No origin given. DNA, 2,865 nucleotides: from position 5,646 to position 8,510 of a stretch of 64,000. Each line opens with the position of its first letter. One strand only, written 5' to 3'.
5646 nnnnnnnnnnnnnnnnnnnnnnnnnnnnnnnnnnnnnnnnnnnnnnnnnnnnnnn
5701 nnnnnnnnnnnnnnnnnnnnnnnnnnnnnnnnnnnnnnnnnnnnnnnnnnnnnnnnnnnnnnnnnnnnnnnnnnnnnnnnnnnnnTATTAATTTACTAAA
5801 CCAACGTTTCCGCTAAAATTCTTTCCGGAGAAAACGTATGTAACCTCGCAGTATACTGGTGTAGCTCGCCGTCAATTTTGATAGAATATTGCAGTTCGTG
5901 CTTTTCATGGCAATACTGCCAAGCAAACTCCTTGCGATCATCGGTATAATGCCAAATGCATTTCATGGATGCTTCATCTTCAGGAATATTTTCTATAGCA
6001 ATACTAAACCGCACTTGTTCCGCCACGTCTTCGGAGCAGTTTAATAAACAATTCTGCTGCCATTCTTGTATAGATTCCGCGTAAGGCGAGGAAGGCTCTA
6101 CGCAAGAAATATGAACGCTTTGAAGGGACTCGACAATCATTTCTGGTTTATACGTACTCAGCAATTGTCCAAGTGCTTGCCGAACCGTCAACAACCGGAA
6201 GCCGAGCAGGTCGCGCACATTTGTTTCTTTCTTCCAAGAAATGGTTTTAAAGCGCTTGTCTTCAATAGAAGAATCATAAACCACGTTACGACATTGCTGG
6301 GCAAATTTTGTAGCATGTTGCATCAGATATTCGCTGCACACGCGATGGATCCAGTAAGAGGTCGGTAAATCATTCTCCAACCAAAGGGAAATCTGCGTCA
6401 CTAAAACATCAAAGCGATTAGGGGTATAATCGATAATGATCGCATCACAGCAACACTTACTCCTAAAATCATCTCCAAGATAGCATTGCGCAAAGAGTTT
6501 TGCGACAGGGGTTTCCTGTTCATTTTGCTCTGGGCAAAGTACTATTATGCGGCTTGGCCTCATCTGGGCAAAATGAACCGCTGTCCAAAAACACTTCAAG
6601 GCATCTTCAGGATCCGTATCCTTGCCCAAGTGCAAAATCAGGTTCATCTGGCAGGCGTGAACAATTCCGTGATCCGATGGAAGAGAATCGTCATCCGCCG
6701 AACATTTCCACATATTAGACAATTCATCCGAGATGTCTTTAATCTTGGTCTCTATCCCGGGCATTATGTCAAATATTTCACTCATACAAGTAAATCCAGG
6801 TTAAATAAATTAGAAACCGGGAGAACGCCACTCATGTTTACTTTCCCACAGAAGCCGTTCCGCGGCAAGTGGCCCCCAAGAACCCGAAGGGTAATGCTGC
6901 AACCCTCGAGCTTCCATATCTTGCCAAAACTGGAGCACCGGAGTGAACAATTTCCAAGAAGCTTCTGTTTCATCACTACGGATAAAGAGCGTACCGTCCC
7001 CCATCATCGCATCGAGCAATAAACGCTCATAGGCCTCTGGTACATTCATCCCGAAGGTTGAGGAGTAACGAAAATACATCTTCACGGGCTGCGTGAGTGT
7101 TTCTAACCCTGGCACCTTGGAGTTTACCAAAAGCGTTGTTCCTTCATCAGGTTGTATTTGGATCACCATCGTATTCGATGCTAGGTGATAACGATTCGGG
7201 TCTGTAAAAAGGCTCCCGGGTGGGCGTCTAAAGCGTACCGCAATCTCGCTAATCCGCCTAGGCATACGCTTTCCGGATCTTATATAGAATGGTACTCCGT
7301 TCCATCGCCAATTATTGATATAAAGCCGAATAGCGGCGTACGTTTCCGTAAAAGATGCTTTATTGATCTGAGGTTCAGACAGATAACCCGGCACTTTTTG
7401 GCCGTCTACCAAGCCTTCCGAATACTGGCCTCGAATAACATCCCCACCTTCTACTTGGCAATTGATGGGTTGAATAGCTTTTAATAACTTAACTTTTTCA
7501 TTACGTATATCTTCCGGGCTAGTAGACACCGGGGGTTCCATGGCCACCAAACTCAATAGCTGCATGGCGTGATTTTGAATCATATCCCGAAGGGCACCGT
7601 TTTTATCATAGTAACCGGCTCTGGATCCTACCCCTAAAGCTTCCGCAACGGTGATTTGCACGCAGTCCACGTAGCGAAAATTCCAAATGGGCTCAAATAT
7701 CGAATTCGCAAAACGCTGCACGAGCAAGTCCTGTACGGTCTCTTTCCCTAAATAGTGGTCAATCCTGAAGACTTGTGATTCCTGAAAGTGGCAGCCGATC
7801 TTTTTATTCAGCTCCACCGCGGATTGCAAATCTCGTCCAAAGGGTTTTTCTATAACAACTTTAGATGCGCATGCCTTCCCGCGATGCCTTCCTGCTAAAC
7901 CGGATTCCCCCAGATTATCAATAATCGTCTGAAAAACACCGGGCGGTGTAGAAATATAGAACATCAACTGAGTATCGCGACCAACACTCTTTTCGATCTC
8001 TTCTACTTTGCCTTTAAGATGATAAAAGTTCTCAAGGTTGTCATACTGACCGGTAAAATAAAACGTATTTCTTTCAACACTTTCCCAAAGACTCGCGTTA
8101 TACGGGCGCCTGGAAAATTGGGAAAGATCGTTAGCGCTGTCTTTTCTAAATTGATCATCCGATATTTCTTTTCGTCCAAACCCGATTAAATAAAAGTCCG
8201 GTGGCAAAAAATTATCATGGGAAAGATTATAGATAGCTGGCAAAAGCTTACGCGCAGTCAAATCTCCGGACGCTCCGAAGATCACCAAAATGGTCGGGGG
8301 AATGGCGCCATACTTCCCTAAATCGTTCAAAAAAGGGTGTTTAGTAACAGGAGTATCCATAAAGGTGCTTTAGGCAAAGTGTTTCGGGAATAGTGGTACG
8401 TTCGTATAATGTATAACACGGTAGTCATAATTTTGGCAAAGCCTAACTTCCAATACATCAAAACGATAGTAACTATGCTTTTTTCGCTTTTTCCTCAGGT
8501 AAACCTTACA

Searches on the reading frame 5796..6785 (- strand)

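Call 16: search_protein_families(library=pfam, proteins=[window:5796-6785:-], max_evalue=0.00001)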
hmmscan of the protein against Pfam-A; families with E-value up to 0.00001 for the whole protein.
window:5796-6785:- (329 aa): 1 family
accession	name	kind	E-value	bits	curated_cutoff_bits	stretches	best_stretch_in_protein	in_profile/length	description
PF10128.15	OpcA_G6PD_assem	-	2.8e-08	34.2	27.9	1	72-177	4-108/118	Glucose-6-phosphate dehydrogenase subunit N-terminal domain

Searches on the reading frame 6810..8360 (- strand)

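Call 16: search_protein_families(library=pfam, proteins=[window:6810-8360:-], max_evalue=0.00001)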
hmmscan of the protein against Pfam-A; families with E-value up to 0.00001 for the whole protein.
window:6810-8360:- (516 aa): 2 families
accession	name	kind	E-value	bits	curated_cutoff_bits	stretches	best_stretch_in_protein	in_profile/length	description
PF02781.21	G6PD_C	-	2.7e-119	398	27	1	214-512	2-296/296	Glucose-6-phosphate dehydrogenase, C-terminal domain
PF00479.28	G6PD_N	-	1.8e-56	192.1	22.1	1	26-210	1-182/183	Glucose-6-phosphate dehydrogenase, NAD binding domain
